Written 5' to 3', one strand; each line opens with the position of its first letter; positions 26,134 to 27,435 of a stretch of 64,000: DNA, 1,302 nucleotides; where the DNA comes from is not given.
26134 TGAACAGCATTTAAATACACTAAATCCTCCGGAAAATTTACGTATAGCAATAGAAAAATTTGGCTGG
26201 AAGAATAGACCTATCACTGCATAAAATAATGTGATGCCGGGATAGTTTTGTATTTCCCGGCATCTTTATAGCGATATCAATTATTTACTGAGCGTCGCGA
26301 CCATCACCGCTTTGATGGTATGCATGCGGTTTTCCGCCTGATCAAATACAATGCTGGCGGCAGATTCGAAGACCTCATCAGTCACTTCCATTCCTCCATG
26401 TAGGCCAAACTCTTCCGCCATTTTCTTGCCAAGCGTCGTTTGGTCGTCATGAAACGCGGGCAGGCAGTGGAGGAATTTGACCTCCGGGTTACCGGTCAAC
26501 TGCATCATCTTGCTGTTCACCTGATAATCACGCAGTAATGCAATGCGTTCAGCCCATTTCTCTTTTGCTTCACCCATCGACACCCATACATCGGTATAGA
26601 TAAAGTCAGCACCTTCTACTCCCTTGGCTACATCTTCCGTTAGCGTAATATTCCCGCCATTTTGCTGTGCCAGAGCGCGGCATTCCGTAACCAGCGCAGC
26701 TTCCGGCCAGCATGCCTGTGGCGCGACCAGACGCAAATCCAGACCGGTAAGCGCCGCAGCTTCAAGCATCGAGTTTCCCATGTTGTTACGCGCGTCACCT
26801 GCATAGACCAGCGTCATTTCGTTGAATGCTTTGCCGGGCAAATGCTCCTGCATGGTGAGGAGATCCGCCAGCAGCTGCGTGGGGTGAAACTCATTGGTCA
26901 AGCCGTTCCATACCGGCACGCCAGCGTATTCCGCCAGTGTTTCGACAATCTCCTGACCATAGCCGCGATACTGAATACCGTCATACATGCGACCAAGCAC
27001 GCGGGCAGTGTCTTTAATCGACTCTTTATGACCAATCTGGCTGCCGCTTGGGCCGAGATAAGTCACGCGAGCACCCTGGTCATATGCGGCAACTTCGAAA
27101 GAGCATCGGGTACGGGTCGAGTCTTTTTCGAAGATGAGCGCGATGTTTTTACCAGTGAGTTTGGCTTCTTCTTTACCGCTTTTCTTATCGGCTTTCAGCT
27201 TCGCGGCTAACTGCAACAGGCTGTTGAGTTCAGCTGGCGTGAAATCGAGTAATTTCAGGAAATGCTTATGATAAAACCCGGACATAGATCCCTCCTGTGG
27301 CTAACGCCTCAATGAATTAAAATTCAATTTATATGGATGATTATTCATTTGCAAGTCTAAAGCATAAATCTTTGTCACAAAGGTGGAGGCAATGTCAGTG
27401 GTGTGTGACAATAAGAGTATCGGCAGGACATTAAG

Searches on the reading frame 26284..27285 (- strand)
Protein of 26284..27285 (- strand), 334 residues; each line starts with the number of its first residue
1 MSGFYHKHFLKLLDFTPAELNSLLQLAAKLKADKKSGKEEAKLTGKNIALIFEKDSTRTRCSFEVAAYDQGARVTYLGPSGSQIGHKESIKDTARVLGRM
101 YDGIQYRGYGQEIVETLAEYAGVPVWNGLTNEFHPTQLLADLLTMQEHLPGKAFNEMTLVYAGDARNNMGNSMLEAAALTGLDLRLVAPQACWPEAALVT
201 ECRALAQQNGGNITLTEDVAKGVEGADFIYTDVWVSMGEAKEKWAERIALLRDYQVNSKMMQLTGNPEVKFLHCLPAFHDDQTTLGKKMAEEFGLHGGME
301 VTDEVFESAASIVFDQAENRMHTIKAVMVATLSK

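Call 129: search_protein_families(proteins=[window:26284-27285:-], library=padloc, max_evalue=0.001)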
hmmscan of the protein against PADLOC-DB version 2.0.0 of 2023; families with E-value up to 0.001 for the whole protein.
window:26284-27285:- (334 aa): 0 families

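Call 130: search_protein_families(proteins=[window:26284-27285:-], library=ncbifam, max_evalue=0.00001)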
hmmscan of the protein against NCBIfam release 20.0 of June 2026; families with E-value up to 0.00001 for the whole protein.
window:26284-27285:- (334 aa): 16 families
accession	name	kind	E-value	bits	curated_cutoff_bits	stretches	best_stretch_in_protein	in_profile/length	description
NF009213.0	PRK12562.1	subfamily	1.3e-227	754.5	559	1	1-334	1-334/334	ornithine carbamoyltransferase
NF003286.0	PRK04284.1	subfamily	6.1e-155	515.3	515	1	6-333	6-331/332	ornithine carbamoyltransferase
NF002470.0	PRK01713.1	equivalog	4.6e-145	483.2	545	1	6-332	7-333/334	ornithine carbamoyltransferase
TIGR00658.1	orni_carb_tr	equivalog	3.9e-140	466.3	280.85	1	7-332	1-303/304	ornithine carbamoyltransferase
NF001986.0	PRK00779.1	subfamily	4.1e-100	334.9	306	2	6-282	5-272/307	ornithine carbamoyltransferase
TIGR04384.1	putr_carbamoyl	exception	4.6e-80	269.2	500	1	8-331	1-306/330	putrescine carbamoyltransferase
NF011380.0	PRK14805.1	equivalog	1.2e-74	251.1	421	1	7-333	2-301/302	ornithine carbamoyltransferase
NF011379.0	PRK14804.1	equivalog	1.3e-46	159.2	373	2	6-277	6-272/311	ornithine carbamoyltransferase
NF003384.0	PRK04523.1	equivalog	1.2e-42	146.2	288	1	7-277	4-296/336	N-acetylornithine carbamoyltransferase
NF002032.1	PRK00856.1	equivalog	7.4e-35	120.6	263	1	7-279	1-262/297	aspartate carbamoyltransferase catalytic subunit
TIGR00670.1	asp_carb_tr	equivalog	1.6e-33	116.2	236.95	1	7-282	1-271/304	aspartate carbamoyltransferase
NF006046.0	PRK08192.1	equivalog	8.7e-21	74.5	512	1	2-233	2-235/339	aspartate carbamoyltransferase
NF005538.0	PRK07200.1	equivalog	1.2e-18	67.4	453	1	3-330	18-374/396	knotted carbamoyltransferase YgeW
NF008853.0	PRK11891.1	equivalog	1.7e-18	66.5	560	1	10-277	92-358/430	aspartate carbamoyltransferase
TIGR03316.1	ygeW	equivalog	1.5e-17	63.6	500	1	3-329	15-370/391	knotted carbamoyltransferase YgeW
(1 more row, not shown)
